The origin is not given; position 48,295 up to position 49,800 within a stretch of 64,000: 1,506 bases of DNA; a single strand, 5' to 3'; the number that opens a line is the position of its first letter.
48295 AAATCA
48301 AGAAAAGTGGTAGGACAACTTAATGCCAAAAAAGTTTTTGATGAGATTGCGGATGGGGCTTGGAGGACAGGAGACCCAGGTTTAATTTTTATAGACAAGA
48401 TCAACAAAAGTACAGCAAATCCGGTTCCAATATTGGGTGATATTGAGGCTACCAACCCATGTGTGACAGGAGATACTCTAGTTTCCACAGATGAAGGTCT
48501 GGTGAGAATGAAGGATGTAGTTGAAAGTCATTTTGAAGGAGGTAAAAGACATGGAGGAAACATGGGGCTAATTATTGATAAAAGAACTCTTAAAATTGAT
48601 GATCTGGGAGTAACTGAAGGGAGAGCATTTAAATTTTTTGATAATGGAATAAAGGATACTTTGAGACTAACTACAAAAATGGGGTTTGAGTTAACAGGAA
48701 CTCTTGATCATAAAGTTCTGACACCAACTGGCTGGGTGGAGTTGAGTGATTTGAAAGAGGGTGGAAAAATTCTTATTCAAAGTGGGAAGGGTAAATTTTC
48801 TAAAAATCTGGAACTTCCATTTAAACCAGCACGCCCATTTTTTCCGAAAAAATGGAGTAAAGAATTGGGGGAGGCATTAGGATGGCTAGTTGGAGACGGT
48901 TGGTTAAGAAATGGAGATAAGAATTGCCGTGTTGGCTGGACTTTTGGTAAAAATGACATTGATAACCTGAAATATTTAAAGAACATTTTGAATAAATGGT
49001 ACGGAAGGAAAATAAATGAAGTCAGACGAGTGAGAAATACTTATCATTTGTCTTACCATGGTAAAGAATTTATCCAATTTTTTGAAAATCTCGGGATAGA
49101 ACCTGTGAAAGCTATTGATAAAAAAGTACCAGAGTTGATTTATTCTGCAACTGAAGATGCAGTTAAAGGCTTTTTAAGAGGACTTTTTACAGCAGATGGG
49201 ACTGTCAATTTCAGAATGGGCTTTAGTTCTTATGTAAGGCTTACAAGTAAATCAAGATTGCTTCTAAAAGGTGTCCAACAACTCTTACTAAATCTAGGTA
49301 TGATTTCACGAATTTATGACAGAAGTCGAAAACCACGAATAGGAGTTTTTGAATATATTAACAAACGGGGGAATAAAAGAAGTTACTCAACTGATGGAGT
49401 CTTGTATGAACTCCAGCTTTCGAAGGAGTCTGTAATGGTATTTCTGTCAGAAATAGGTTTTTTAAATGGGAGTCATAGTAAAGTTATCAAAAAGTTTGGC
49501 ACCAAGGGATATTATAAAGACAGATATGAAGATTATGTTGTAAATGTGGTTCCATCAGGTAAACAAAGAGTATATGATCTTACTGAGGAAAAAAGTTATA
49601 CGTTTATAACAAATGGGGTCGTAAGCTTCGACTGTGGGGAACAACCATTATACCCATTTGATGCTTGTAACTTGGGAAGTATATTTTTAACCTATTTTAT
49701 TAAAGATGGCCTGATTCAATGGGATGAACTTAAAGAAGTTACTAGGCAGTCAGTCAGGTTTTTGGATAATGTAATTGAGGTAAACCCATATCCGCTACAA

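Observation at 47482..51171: Class II RNR interrupted at the catalytic NP|CGEQPL site by a HEG-containing intein with an atypical C-terminal junction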

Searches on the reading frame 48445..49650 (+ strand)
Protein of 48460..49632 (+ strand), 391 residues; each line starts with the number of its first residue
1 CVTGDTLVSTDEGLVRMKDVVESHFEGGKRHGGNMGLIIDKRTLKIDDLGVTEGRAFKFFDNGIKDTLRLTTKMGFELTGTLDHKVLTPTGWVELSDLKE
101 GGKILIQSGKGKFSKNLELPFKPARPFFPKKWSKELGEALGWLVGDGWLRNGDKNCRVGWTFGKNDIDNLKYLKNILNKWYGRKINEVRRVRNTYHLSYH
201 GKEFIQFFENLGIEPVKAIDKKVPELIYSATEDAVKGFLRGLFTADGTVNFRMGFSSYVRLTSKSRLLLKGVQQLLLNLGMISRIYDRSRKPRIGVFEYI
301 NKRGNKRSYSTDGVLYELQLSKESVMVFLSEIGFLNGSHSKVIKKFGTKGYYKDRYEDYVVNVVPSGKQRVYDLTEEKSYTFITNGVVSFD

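Call 4: search_protein_families(library=pfam, proteins=[window:48460-49632:+], max_evalue=0.01)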
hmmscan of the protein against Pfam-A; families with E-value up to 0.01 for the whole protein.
window:48460-49632:+ (391 aa): 3 families
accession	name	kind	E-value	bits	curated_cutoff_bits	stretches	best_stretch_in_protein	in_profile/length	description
PF14528.11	LAGLIDADG_3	-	4.4e-20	72.2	22.5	1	235-333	3-82/82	LAGLIDADG-like domain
PF14890.11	Intein_splicing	-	1.6e-08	35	35.8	1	15-388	10-152/155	Intein splicing domain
PF03161.18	LAGLIDADG_2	-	0.0039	17.6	25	1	140-227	5-95/168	LAGLIDADG DNA endonuclease family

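Call 6: search_solved_structures(query=window:48460-49632:+, max_evalue=1, show_alignments=4)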
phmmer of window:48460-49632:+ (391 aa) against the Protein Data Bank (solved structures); distinct sequences matched with E-value up to 1: 19.
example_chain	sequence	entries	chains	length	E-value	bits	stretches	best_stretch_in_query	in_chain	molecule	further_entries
7qss_A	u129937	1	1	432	2.1e-09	40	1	2-294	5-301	V-type ATP synthase alpha chain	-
7qsu_A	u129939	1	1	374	2.4e-09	39.8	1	2-295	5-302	V-ATPase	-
2cw7_A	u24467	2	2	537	2.9e-07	33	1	134-281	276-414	Endonuclease PI-PkoII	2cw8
4o1r_A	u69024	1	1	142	6.4e-07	31.8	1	58-100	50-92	Replicative DNA helicase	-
3ifj_A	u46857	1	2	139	2.2e-06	30.1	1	57-108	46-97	Endonuclease PI-MtuI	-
2in0_A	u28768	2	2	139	2.8e-06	29.7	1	57-108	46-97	Endonuclease PI-MtuI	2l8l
5k08_A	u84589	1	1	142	3.3e-06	29.5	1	57-108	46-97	RecA mini intein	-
5i0a_A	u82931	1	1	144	3.5e-06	29.4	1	57-108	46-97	Intein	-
1dq3_A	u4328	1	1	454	3.6e-06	29.3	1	167-303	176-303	ENDONUCLEASE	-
2in9_A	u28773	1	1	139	7.2e-06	28.4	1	57-108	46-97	Endonuclease PI-MtuI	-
3igd_A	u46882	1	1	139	7.2e-06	28.4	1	57-108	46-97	Endonuclease PI-MtuI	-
2imz_A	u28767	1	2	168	1.1e-05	27.7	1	57-106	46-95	Endonuclease PI-MtuI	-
2in8_A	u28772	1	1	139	1.5e-05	27.3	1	57-127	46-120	Endonuclease PI-MtuI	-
6frh_A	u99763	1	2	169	0.0026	20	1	43-100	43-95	Replicative DNA helicase,Replicative DNA helicase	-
6frg_A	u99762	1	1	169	0.0026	19.9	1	43-100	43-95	Replicative DNA helicase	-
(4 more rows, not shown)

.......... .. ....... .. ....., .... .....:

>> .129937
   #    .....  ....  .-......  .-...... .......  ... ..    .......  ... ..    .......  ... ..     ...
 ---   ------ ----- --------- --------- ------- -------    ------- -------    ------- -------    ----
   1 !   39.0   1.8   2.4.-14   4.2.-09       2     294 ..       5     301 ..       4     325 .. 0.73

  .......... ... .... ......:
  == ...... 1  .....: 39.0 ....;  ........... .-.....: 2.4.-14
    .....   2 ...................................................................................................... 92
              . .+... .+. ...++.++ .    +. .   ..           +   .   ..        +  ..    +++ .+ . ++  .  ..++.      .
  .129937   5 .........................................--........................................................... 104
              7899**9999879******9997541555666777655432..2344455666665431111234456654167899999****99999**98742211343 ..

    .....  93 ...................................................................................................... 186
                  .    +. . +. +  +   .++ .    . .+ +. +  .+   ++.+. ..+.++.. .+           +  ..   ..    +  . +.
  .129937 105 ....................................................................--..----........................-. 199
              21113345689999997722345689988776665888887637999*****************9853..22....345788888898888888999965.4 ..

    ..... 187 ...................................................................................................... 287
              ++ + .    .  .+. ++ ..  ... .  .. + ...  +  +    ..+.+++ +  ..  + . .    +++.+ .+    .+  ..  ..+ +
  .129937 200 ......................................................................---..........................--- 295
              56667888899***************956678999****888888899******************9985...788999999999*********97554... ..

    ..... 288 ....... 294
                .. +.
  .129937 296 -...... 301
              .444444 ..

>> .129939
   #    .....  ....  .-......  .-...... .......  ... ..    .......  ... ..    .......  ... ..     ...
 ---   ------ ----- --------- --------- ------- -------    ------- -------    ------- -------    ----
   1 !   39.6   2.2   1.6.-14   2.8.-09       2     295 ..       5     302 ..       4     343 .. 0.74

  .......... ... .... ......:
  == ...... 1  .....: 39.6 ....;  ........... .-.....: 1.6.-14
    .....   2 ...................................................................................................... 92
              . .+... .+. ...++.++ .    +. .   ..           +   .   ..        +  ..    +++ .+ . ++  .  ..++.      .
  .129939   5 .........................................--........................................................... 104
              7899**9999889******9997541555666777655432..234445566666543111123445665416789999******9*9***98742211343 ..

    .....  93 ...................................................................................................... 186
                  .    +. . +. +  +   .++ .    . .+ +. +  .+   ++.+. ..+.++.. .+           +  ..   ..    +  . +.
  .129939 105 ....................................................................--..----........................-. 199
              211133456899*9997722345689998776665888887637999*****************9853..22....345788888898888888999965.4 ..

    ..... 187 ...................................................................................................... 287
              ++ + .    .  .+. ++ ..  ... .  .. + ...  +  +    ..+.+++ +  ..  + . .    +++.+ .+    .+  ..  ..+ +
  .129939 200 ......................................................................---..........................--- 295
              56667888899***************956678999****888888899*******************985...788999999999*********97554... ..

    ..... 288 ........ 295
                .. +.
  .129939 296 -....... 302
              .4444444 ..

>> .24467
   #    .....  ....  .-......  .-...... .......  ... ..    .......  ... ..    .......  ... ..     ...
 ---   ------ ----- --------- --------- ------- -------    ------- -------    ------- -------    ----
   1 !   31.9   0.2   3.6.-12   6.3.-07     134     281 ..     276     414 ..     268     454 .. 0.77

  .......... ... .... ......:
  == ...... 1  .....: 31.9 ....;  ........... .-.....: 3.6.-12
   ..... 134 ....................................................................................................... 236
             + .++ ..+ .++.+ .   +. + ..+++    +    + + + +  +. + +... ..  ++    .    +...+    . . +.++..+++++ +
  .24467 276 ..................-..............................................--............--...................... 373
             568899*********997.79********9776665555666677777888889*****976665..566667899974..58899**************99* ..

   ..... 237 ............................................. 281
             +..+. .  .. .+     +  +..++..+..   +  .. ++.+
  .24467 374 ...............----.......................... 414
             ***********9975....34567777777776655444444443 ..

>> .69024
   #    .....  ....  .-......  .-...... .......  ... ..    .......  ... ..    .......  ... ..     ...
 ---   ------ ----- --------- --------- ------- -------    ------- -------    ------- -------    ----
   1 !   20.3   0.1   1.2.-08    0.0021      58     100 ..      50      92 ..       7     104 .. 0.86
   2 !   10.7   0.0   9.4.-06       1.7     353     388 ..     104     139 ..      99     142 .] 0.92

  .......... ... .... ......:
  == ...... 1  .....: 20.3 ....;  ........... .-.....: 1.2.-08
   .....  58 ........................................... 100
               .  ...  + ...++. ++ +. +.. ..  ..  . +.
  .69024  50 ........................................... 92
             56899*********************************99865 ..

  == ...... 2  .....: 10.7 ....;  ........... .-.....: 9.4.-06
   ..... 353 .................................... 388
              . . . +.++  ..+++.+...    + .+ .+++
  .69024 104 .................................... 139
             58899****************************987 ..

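Call 7: find_homologous_proteins(query=window:48460-49632:+, max_evalue=0.00001)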
Query window:48460-49632:+ (391 aa): 115 proteins with E <= 0.00001 among 3874 candidates.
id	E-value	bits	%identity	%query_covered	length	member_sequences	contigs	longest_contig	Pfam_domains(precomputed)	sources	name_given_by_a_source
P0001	9.9e-102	359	46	100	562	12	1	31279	PF02867.21,PF14528.12,PF14890.12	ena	-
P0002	2.9e-96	341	45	99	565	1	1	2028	PF02867.21,PF03161.19,PF14528.12,PF14890.12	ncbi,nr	ncbi:MAG: ribonucleoside reductase class II, partial [Candidatus Aenigmarchaeota archaeon]|nr:ribonu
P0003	1.1e-93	332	45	92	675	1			PF02867.21,PF00317.27,PF14528.12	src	-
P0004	1.8e-92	328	46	92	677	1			PF02867.21,PF00317.27,PF14528.12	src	-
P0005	2.1e-92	328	54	73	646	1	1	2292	PF02867.21,PF14528.12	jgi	-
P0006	2.5e-90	321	46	90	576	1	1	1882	PF02867.21,PF14528.12,PF14890.12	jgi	jgi:ribonucleoside-diphosphate reductase alpha chain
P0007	3.1e-88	314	41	99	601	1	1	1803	PF02867.21,PF14528.12,PF14890.12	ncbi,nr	ncbi:MAG: ribonucleoside reductase class II, partial [Candidatus Omnitrophica bacterium]|nr:ribonucl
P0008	1.2e-87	312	46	91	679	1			PF02867.21,PF14528.12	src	-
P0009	5.4e-87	310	42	99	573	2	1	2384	PF02867.21,PF14528.12,PF14890.12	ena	-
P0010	1.0e-84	303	45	85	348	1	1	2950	PF14528.12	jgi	jgi:ribonucleoside-diphosphate reductase alpha chain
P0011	2.3e-84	302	55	64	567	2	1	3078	PF02867.21,PF14528.12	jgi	jgi:ribonucleoside-diphosphate reductase alpha chain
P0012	2.0e-82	295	42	92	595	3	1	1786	PF02867.21,PF14528.12,PF14890.12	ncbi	ncbi:MAG: LAGLIDADG family homing endonuclease, partial [Candidatus Thermoplasmatota archaeon]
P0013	5.6e-82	294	46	81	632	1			PF02867.21,PF00317.27,PF14528.12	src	-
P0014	2.1e-79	285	45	87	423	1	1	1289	PF02867.21,PF14528.12,PF14890.12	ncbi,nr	ncbi:MAG TPA: LAGLIDADG family homing endonuclease, partial [Candidatus Goldiibacteriota bacterium]|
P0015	6.2e-79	284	45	90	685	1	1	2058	PF02867.21,PF14528.12,PF14890.12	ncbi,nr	ncbi:TPA: ribonucleoside reductase class II, partial [Candidatus Poribacteria bacterium]|nr:ribonucl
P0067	1.6e-31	128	100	17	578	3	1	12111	PF02867.21,PF12637.15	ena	-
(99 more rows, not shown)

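Call 32: find_encoding_contigs(protein=P0067, flank=10000, max_places=6)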
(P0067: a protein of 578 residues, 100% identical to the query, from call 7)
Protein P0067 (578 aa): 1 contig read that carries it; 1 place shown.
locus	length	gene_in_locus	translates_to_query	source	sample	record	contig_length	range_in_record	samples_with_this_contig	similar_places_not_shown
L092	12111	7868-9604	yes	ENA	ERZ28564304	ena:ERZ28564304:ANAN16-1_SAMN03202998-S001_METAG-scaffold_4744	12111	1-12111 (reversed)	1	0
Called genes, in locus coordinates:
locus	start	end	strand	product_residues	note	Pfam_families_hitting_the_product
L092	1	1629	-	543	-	?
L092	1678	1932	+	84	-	-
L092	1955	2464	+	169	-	PF18869:HEPN_RnaseLS (faint)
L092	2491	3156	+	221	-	PF02517:Rce1-like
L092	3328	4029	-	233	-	-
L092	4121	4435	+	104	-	-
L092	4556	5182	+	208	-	PF18915:DUF5667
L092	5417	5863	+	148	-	PF22811:Zn_ribbon_NrdR, PF03477:ATP-cone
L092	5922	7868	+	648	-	-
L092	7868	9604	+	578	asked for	PF02867:Ribonuc_red_lgC, PF12637:TSCPD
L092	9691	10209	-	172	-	-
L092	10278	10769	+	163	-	PF01923:Cob_adeno_trans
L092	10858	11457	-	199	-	-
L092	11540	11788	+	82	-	-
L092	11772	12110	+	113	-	?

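Call 49: predict_structure(alignment_id=A1)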
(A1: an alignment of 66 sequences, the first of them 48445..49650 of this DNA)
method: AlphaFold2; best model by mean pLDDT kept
length: 402 residues; sequences in the alignment: 66
mean_pLDDT: 94.5   pTM: 0.94
mean pLDDT of the five models: 94.5, 94.0, 93.7, 93.4, 93.4
residues with pLDDT >= 90: 361; 70-90: 25; 50-70: 10; < 50: 6
segments of 3 or more residues with pLDDT < 50: none
pLDDT, mean of each block of 10 residues (from residue 1): 80 98 92 58 95 93 92 98 97 97 98 98 98 98 99 94 97 98 98 95 97 98 98 98 98 96 97 99 98 96 93 95 98 98 95 94 98 96 92 82 47
secondary structure, 60 per line:
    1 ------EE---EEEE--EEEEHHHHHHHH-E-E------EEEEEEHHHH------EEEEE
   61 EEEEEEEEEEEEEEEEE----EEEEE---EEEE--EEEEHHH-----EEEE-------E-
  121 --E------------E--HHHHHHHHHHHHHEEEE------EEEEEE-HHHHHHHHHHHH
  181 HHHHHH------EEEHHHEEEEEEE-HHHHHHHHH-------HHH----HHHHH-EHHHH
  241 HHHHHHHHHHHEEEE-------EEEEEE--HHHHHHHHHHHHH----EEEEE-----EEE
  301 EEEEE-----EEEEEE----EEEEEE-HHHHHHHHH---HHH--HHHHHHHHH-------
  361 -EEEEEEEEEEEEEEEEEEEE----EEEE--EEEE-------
elements in order: E12-15 E18-21 H22-29 E40-45 H46-49 E56-77 E82-86 E90-93 E96-99 E108-111 H139-151 E152-155 E162-167 H169-186 E193-195 E199-205 H207-215 H230-234 H237-251 E252-255 E263-268 H271-283 E288-292 E298-305 E311-316 E321-326 H328-336 H345-353 E362-381 E386-389 E392-395

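Call 52: fold_search(model_id=the predicted structure, library=pdb)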
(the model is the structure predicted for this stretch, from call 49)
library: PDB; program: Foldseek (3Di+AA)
matches with E <= 10: 619; with E <= 0.001: 110
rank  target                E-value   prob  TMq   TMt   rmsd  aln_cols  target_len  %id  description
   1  7qsu                  4.4e-23  1.00  0.66  0.71   6.3       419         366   21  Crystal structure of homing endonuclease-associated TliVMA intein (C1A, d333-339) (released 2022-03-30)
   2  7qss                  1.0e-21  1.00  0.67  0.63   9.1       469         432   20  Crystal structure of homing endonuclease-associated TliVMA intein (C1A) (released 2022-03-30)
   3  7qst                  2.5e-19  1.00  0.61  0.68   7.8       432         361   18  Crystal structure of homing endonuclease-associated PhoVMA intein (C1A) (released 2022-03-30)
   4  1dq3                  4.0e-19  1.00  0.59  0.53   7.5       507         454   16  CRYSTAL STRUCTURE OF AN ARCHAEAL INTEIN-ENCODED HOMING ENDONUCLEASE PI-PFUI (released 2000-07-05)
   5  2cw7                  2.7e-15  1.00  0.57  0.45  11.7       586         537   13  Crystal structure of intein homing endonuclease II (released 2006-04-18)
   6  1ef0_A                1.3e-13  1.00  0.51  0.49   7.4       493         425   12  CRYSTAL STRUCTURE OF PI-SCEI MINIPRECURSOR (released 2000-06-07)
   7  1lws_A                1.5e-11  1.00  0.49  0.47  11.4       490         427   13  Crystal structure of the intein homing endonuclease PI-SceI bound to its recognition sequence (released 2002-09-27)
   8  1jva_B                1.7e-11  1.00  0.52  0.49   7.5       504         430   12  CRYSTAL STRUCTURE OF THE VMA1-DERIVED ENDONUCLEASE BEARING THE N AND C EXTEIN PROPEPTIDES (released 2002-08-29)
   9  1jva_A                2.3e-11  1.00  0.53  0.50   7.3       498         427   12  CRYSTAL STRUCTURE OF THE VMA1-DERIVED ENDONUCLEASE BEARING THE N AND C EXTEIN PROPEPTIDES (released 2002-08-29)
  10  1vde_B                3.1e-11  1.00  0.54  0.51   6.9       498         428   10  PI-SCEI, A HOMING ENDONUCLEASE WITH PROTEIN SPLICING ACTIVITY (released 1998-04-08)
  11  1lwt_A                3.4e-11  1.00  0.52  0.48   7.5       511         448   12  Crystal structure of the intein homing endonuclease PI-SceI bound to its substrate DNA (Ca2+ free) (released 2002-09-27)
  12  1dfa                  3.9e-11  1.00  0.52  0.51   7.4       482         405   12  CRYSTAL STRUCTURE OF PI-SCEI IN C2 SPACE GROUP (released 1999-12-08)
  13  1um2_B                5.2e-11  1.00  0.52  0.51   7.1       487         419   13  Crystal Structure of the Vma1-Derived Endonuclease with the Ligated Extein Segment (released 2004-09-22)
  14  1um2_A                3.0e-10  1.00  0.52  0.51   7.1       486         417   12  Crystal Structure of the Vma1-Derived Endonuclease with the Ligated Extein Segment (released 2004-09-22)
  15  1vde_A                3.2e-10  1.00  0.49  0.47  16.0       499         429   12  PI-SCEI, A HOMING ENDONUCLEASE WITH PROTEIN SPLICING ACTIVITY (released 1998-04-08)
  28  4o1r                  2.8e-07  1.00  0.23  0.63   2.8       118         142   24  Crystal structure of NpuDnaB intein (released 2014-03-19)
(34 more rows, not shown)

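Call 61: search_protein_families(library=ncbifam, proteins=[window:48460-49632:+], max_evalue=10)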
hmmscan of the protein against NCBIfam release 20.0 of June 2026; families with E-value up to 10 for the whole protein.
window:48460-49632:+ (391 aa): 14 families
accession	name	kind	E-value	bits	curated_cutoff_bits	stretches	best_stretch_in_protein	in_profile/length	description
NF006207.0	PRK08332.1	equivalog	1.1e-48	165.4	2400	1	60-390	941-1240/1684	vitamin B12-dependent ribonucleotide reductase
NF005852.0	PRK07773.1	equivalog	2.9e-24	85.4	780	2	1-289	398-668/886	replicative DNA helicase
NF038098.1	GyrA_w_intein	exception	2e-17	62.4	1850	1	1-289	117-390/1232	intein-containing DNA gyrase subunit A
TIGR01445.1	intein_Nterm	domain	3e-11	44.1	24.5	1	1-88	1-83/83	intein N-terminal splicing region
NF003157.0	PRK04132.1-2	equivalog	3.8e-11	41.7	1103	1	1-292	50-318/864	replication factor C small subunit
NF011418.0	PRK14845.1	equivalog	1.5e-10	39.5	756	1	68-345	94-310/1049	translation initiation factor IF-2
NF038162.1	RtcB_rel_intein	exception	1.6e-09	36.3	1150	2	65-107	148-190/961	intein-containing RtcB family protein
NF011303.0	PRK14715.1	equivalog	2.5e-09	34.8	1585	1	139-362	1123-1338/1627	DNA-directed DNA polymerase II large subunit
NF011491.0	PRK14898.1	equivalog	2e-07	29.4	783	1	191-292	296-391/860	DNA-directed RNA polymerase subunit A''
NF007072.0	PRK09519.1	equivalog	2.3e-07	29.6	1024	1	57-290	297-519/790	intein-containing recombinase RecA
NF003158.0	PRK04132.1-3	equivalog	2e-05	21.9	1750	2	1-107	648-744/1437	replication factor C small subunit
TIGR01443.1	intein_Cterm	domain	0.12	12.7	15.6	1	371-390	2-22/24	intein C-terminal splicing region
TIGR01446.1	DnaD_dom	domain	0.14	12.3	24.95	1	168-192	48-72/73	DnaD domain protein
NF038136.1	rSAM_Rv_intein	exception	0.16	10.8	700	1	64-102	126-164/574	intein-containing Rv2578c family radical SAM protein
